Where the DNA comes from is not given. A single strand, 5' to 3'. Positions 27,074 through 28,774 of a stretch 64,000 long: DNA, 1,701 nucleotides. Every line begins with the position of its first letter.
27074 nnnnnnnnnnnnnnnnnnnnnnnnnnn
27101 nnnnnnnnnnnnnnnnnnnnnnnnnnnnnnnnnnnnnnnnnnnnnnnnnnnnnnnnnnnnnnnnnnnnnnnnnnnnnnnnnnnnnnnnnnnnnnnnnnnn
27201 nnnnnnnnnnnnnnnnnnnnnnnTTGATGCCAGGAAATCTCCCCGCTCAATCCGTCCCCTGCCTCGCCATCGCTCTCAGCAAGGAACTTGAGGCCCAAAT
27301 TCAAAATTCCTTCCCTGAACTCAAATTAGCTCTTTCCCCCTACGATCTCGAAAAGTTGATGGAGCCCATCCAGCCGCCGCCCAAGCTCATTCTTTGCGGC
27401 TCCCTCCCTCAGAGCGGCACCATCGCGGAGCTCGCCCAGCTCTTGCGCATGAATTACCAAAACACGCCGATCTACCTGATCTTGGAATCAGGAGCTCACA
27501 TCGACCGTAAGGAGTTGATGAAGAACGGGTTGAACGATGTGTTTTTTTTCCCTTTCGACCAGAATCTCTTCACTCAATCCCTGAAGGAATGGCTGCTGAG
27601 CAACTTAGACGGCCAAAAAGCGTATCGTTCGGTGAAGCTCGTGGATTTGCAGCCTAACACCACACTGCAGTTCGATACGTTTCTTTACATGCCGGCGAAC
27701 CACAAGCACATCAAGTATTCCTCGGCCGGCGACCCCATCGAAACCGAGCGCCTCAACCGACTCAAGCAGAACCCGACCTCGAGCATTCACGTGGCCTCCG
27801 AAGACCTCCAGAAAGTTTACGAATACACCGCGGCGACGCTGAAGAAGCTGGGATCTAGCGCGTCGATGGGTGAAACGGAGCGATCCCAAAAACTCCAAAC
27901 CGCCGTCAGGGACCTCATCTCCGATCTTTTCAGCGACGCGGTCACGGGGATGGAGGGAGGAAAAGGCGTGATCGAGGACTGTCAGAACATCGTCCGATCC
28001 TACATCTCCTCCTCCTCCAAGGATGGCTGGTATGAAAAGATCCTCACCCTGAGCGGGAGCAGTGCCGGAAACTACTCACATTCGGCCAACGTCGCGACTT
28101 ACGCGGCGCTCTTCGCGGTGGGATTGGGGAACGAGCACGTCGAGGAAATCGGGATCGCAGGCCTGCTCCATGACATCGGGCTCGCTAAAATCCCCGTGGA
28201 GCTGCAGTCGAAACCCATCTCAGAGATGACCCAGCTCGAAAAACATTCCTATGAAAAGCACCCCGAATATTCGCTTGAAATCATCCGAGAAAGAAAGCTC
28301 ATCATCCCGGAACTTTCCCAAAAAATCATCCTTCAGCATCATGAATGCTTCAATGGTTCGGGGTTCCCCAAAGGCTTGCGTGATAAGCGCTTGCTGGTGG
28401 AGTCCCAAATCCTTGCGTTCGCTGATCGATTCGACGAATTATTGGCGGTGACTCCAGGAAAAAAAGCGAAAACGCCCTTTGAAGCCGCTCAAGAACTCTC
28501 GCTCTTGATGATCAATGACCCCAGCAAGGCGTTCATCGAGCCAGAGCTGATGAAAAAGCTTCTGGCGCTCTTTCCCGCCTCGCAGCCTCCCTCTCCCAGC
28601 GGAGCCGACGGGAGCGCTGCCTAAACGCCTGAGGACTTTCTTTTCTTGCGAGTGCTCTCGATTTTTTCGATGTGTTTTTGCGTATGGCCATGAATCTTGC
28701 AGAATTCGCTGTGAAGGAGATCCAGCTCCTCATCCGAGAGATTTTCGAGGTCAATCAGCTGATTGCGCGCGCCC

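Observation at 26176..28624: CheX-CheY-HD-GYP operon immediately downstream of tRNA-Val, with a degenerate GYP motif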

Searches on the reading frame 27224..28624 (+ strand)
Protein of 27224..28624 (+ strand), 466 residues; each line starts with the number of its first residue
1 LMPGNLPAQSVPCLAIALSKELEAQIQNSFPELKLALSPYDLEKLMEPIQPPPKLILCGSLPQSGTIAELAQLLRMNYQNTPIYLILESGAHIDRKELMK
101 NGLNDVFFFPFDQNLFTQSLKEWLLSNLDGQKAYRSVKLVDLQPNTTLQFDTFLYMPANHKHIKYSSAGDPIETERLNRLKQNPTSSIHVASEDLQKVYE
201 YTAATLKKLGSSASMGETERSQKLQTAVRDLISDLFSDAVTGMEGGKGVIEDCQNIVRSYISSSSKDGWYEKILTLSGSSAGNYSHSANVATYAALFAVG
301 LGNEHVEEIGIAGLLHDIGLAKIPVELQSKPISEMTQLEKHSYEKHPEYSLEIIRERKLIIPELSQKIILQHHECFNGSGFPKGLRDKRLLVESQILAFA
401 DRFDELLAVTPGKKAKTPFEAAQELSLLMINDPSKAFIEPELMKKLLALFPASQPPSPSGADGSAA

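Call 3: search_protein_families(library=pfam, proteins=[window:27224-28624:+], max_evalue=0.01)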
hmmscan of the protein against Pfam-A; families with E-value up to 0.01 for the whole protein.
window:27224-28624:+ (466 aa): 3 families
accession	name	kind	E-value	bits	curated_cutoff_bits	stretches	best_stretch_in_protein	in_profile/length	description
PF13487.12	HD_5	-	8e-25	88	27.2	1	285-425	16-158/170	HD domain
PF01966.28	HD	-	2.2e-16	60.6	22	1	284-404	2-114/116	HD domain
PF08668.18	HDOD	-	5.4e-05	23.2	22.9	1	283-336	95-148/196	HDOD domain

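Call 4: search_protein_families(library=ncbifam, proteins=[window:27224-28624:+], max_evalue=0.01)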
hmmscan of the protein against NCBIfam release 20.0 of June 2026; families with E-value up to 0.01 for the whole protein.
window:27224-28624:+ (466 aa): 2 families
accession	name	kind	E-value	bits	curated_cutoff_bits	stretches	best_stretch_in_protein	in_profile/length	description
NF053512.1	nitric_RR_NosR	exception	9.5e-23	80.9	400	1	284-453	193-357/422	response regulator c-di-GMP phosphodiesterase, NosR family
TIGR00277.1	HDIG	domain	9.7e-07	28.6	27.6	1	282-374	4-83/84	HDIG domain-containing metalloprotein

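Call 7: search_solved_structures(query=window:27224-28624:+, max_evalue=0.001, show_alignments=4)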
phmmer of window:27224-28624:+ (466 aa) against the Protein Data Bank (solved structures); distinct sequences matched with E-value up to 0.001: 6.
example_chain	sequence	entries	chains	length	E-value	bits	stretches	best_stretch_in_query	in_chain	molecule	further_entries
3tm8_A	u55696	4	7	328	3.2e-13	52.8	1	134-415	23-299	Uncharacterized protein | Uncharacterized protein Bd1817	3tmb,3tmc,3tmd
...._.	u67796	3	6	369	2e-12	50.2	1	284-415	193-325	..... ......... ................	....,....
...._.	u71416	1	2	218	7.3e-10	41.7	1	296-451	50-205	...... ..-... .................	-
5z7c_A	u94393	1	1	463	9e-10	41.4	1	280-444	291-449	3'3'-cGAMP-specific phosphodiesterase 3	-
9rbz_A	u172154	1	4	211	5.7e-06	28.9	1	278-406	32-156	HD domain/sensory box protein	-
9rc0_A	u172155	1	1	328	1.4e-05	27.6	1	273-406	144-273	HD domain/sensory box protein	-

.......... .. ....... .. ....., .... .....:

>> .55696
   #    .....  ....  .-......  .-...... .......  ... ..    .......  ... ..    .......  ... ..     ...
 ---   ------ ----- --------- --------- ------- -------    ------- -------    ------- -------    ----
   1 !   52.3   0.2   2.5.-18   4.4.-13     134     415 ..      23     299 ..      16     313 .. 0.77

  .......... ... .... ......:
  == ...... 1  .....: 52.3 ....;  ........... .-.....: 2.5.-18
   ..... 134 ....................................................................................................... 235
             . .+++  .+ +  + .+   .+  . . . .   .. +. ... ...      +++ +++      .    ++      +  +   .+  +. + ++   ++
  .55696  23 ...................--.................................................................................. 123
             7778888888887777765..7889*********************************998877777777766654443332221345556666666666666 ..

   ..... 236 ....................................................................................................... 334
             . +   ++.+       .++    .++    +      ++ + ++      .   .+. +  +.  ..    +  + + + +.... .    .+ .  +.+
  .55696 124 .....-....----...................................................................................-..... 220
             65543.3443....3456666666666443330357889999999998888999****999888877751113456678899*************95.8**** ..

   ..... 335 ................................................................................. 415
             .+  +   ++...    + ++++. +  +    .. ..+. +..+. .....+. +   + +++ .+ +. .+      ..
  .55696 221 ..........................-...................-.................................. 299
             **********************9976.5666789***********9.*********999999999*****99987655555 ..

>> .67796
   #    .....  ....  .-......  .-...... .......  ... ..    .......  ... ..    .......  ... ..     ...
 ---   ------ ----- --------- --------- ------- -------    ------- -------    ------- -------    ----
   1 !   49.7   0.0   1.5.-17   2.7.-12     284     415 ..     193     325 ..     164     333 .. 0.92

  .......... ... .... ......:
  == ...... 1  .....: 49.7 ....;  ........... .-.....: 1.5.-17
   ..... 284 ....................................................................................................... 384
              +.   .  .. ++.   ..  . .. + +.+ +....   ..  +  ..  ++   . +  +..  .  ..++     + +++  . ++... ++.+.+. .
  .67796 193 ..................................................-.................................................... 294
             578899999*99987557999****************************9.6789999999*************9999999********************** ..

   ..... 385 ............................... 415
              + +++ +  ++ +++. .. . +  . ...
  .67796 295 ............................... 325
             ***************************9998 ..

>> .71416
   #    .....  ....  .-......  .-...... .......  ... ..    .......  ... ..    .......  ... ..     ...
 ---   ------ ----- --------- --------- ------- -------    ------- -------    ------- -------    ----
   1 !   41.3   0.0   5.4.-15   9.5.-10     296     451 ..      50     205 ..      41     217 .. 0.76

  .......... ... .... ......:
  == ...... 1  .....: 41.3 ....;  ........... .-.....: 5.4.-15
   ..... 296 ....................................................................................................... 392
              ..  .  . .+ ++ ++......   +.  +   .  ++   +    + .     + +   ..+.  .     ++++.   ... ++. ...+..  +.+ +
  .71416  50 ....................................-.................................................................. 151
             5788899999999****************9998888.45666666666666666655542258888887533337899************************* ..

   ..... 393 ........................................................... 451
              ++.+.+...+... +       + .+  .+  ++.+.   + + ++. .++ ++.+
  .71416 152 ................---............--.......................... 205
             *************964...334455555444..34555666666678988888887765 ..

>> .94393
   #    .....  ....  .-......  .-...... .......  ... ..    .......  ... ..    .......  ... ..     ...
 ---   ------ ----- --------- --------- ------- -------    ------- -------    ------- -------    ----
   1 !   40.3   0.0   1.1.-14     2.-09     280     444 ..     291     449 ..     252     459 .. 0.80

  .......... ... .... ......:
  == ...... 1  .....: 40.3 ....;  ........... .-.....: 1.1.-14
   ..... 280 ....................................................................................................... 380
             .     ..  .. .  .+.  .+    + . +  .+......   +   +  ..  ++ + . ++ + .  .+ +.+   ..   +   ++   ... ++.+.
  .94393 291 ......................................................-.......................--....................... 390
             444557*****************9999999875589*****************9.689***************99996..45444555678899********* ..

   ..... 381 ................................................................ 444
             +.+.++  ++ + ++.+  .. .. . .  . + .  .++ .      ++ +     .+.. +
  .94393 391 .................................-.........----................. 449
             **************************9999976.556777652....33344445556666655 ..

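Call 8: find_homologous_proteins(query=window:27224-28624:+, max_evalue=0.00001)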
Query window:27224-28624:+ (466 aa): 47 proteins with E <= 0.00001 among 8000 candidates.
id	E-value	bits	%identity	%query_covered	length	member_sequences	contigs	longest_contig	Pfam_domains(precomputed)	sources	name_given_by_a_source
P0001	0.0e+0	1030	100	100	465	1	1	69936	PF13487.13,PF01966.29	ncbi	-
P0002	7.0e-182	623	58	96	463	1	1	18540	PF13487.13,PF01966.29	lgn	-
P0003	9.3e-161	554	54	96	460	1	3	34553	PF13487.13,PF01966.29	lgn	-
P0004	3.3e-156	539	54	94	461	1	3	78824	PF13487.13,PF01966.29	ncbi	-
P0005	9.4e-137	475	48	97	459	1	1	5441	PF08668.19,PF13487.13,PF01966.29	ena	-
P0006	1.1e-128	448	64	67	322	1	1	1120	PF13487.13,PF01966.29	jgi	jgi:putative nucleotidyltransferase with HDIG domain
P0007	2.2e-126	441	44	95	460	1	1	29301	PF13487.13,PF01966.29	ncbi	-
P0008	7.1e-126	439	46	91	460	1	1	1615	PF13487.13,PF01966.29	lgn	-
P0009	2.5e-122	427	44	96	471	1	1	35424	PF13487.13,PF01966.29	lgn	-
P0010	2.4e-121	424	47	89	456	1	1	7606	PF13487.13,PF01966.29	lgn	-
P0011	1.0e-119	419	44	95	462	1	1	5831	PF13487.13,PF01966.29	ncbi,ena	-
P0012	4.7e-118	413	46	89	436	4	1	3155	PF13487.13,PF01966.29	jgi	jgi:HD-GYP domain-containing protein (c-di-GMP phosphodiesterase class II)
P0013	5.2e-117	410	43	97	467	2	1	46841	PF13487.13,PF01966.29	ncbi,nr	ncbi:MAG: HD domain-containing protein [Methylotenera sp.]|nr:HD domain-containing protein [Oligofle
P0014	8.5e-117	409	43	95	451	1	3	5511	PF13487.13,PF01966.29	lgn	-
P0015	3.5e-116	407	44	95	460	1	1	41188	PF13487.13,PF01966.29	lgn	-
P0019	1.1e-109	386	40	96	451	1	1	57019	PF13487.13,PF01966.29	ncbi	-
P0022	1.9e-108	382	44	91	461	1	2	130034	PF13487.13,PF01966.29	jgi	jgi:HD-GYP domain-containing protein (c-di-GMP phosphodiesterase class II)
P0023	6.1e-108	380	42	95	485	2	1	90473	PF13487.13,PF01966.29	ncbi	-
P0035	2.4e-82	296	38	88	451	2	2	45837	PF13487.13,PF01966.29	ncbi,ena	-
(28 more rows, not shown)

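Call 11: find_related_loci(query=A1, collection=genome_contigs, flank=6000)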
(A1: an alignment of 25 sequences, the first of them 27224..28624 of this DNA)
Query A1 (466 aa) in genome_contigs; peptide patterns used: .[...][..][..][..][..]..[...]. (x = any residue, [..] = any of these).
600 stretches matched a pattern (row limit reached: there are more); 257 encode a relative of the query (tblastn E <= 1e-3); the best 80 are kept; 80 distinct loci.
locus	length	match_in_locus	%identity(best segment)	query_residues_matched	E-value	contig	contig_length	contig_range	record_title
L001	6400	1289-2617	40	14-455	2e-112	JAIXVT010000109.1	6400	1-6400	MAG: Proteobacteria bacterium isolate D1_MAG_00075 pond_D1_MAG_00075_000000000240, whole genome shotgun sequence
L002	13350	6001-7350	41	14-460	1e-110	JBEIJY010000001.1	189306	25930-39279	MAG: Bdellovibrionales bacterium isolate Sample-103-S77-bin-69 Sample_103_S77-bin_69-k141_2012572, whole genome shotgun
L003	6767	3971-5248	39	11-450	5e-106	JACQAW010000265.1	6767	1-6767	MAG: Deltaproteobacteria bacterium isolate NC_groundwater_926_Pr1_S-0.2um_57_13 Montesol18-Sp2_coassembly_scaffold_51768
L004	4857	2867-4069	36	55-461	2e-87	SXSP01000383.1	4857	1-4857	MAG: Bdellovibrionales bacterium isolate F1-140-MAGs087 F1-140__c413548, whole genome shotgun sequence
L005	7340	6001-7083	39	67-425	9e-86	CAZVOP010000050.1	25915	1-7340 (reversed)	MAG TPA_asm: uncultured Pseudobdellovibrionaceae bacterium isolate SRP193066_co1_19 genome assembly, contig: NODE_1970_l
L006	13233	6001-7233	36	40-450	2e-83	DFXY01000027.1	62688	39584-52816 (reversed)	MAG TPA_asm: Bacteriovoracaceae bacterium UBA4096 UBA4096_contig_1698, whole genome shotgun sequence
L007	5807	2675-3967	35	24-450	4e-83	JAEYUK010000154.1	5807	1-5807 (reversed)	MAG: Proteobacteria bacterium isolate OH_CBlB_167 k127_510729, whole genome shotgun sequence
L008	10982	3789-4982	35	56-460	3e-83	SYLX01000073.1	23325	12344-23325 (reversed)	MAG: Bdellovibrionales bacterium isolate F1-80-MAGs081 F1-80__c181753, whole genome shotgun sequence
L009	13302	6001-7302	34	12-450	4e-77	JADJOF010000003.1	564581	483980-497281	MAG: Bdellovibrionales bacterium isolate Fred_18-Q3-R57-64_BAT3C.339 tig00005506-10-5643210, whole genome shotgun sequen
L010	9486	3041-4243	32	53-451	3e-70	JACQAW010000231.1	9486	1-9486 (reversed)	MAG: Deltaproteobacteria bacterium isolate NC_groundwater_926_Pr1_S-0.2um_57_13 Montesol18-Sp2_coassembly_scaffold_40761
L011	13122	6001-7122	33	45-417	2e-58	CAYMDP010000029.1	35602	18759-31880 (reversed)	MAG TPA_asm: uncultured Pseudobdellovibrionaceae bacterium isolate SRP329715_co2_48 genome assembly, contig: NODE_2526_l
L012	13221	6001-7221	28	51-453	9e-58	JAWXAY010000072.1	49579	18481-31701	MAG: Pseudomonadota bacterium isolate MP5IB2.201 k99_2106229, whole genome shotgun sequence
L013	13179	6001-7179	36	55-453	1e-79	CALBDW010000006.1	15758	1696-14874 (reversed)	MAG TPA_asm: uncultured Bdellovibrionales bacterium isolate SRR5251193_bin.21_CONCOCT_v1.1_MAG genome assembly, contig:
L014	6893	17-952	32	95-406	2e-49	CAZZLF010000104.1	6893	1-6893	MAG TPA_asm: uncultured Bdellovibrio sp. isolate SRP124364_co1_342 genome assembly, contig: NODE_13596_length_6893_cov_4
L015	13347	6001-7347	40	13-462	3e-112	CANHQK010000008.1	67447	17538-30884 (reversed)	MAG: Bdellovibrionales bacterium isolate RE-26jul17-3 genome assembly, contig: RE-26jul17-C378, whole genome shotgun seq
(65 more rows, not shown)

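Call 14: find_encoding_contigs(protein=P0001, flank=3000, max_places=3)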
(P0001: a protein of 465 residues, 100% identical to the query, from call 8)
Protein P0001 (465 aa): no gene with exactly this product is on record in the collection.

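Call 15: find_encoding_contigs(protein=P0004, flank=5000, max_places=2)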
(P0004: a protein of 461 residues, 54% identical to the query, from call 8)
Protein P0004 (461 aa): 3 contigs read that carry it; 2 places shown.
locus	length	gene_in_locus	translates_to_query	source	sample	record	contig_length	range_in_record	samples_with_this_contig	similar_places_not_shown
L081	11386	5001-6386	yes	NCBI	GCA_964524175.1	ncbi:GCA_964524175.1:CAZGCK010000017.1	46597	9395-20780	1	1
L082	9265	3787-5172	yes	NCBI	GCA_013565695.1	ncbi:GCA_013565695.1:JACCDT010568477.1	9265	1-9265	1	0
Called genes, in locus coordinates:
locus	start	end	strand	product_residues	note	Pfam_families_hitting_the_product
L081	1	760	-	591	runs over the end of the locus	PF01627:Hpt, PF02895:H-kinase_dim, PF02518:HATPase_c, PF01584:CheW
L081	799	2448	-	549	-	PF12729:4HB_MCP_1, PF00015:MCPsignal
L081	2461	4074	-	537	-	PF04966:OprB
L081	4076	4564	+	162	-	PF13690:CheX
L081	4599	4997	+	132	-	PF00072:Response_reg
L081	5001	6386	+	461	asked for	PF01966:HD, PF13487:HD_5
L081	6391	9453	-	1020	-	PF08447:PAS_3, PF08448:PAS_4, PF00989:PAS, PF13426:PAS_9, PF08447:PAS_3, PF08448:PAS_4, PF08447:PAS_3, PF00512:HisKA, +9 more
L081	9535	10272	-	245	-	PF00072:Response_reg, PF00486:Trans_reg_C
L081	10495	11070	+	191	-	-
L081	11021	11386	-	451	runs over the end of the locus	PF01464:SLT, PF01476:LysM, PF23473:LysM3_LYK4_5 (faint), PF01476:LysM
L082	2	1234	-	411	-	?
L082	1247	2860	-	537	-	PF04966:OprB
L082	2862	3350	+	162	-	PF13690:CheX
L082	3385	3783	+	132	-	PF00072:Response_reg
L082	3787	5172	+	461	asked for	PF01966:HD, PF13487:HD_5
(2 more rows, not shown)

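Call 16: find_encoding_contigs(protein=P0002, flank=5000, max_places=2)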
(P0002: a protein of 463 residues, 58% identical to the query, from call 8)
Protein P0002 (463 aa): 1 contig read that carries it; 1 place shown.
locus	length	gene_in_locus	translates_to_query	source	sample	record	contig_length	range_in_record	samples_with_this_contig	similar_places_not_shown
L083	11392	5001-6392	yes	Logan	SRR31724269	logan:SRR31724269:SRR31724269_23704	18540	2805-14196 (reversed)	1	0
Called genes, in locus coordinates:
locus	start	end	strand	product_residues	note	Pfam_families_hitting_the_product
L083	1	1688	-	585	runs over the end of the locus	PF12729:4HB_MCP_1, PF00015:MCPsignal, PF04100:Vps53_N (weak)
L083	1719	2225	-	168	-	PF01584:CheW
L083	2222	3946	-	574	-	PF01627:Hpt, PF02895:H-kinase_dim, PF02518:HATPase_c, PF01584:CheW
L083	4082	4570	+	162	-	PF13690:CheX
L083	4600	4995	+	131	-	PF00072:Response_reg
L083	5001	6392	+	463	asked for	PF13487:HD_5, PF01966:HD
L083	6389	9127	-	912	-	PF08447:PAS_3, PF00989:PAS, PF08448:PAS_4, PF13426:PAS_9, PF08447:PAS_3, PF00989:PAS, PF08447:PAS_3, PF00512:HisKA, +6 more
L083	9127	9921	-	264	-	PF00072:Response_reg, PF00486:Trans_reg_C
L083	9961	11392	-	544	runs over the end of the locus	PF02203:TarH (weak), PF12729:4HB_MCP_1, PF00015:MCPsignal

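Call 38: predict_structure(alignment_id=A2)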
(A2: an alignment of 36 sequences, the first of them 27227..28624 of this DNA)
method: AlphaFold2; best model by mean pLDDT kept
length: 465 residues; sequences in the alignment: 36
mean_pLDDT: 78.7   pTM: 0.62
mean pLDDT of the five models: 78.7, 78.4, 78.1, 77.4, 75.1
residues with pLDDT >= 90: 128; 70-90: 214; 50-70: 93; < 50: 30
segments of 3 or more residues with pLDDT < 50: 1-6, 238-244, 279-282, 453-461, 463-465
pLDDT, mean of each block of 10 residues (from residue 1): 53 92 88 91 88 92 81 92 82 77 82 78 75 74 86 76 89 83 72 80 72 64 62 53 51 58 61 58 70 87 88 87 80 90 93 79 96 92 90 96 81 81 88 86 90 48 48
secondary structure, 60 per line:
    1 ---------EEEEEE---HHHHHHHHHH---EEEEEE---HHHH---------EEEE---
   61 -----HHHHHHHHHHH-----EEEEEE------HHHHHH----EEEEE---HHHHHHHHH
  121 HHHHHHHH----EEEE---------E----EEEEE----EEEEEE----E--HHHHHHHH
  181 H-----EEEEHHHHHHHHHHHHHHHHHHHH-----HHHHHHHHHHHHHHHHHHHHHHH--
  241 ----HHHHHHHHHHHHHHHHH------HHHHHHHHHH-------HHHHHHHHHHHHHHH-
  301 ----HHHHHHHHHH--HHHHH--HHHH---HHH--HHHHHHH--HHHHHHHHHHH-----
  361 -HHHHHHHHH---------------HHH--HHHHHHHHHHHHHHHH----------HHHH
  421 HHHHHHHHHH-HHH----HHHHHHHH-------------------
elements in order: E10-15 H19-28 E32-37 H41-44 E54-57 H66-76 E82-87 H94-99 E104-108 H112-128 E133-136 E151-155 E160-165 H173-181 E187-190 H191-210 H216-238 H245-261 H268-277 H285-299 H305-314 H317-321 H324-327 H336-342 H345-355 H362-370 H391-406 H417-430 H439-446
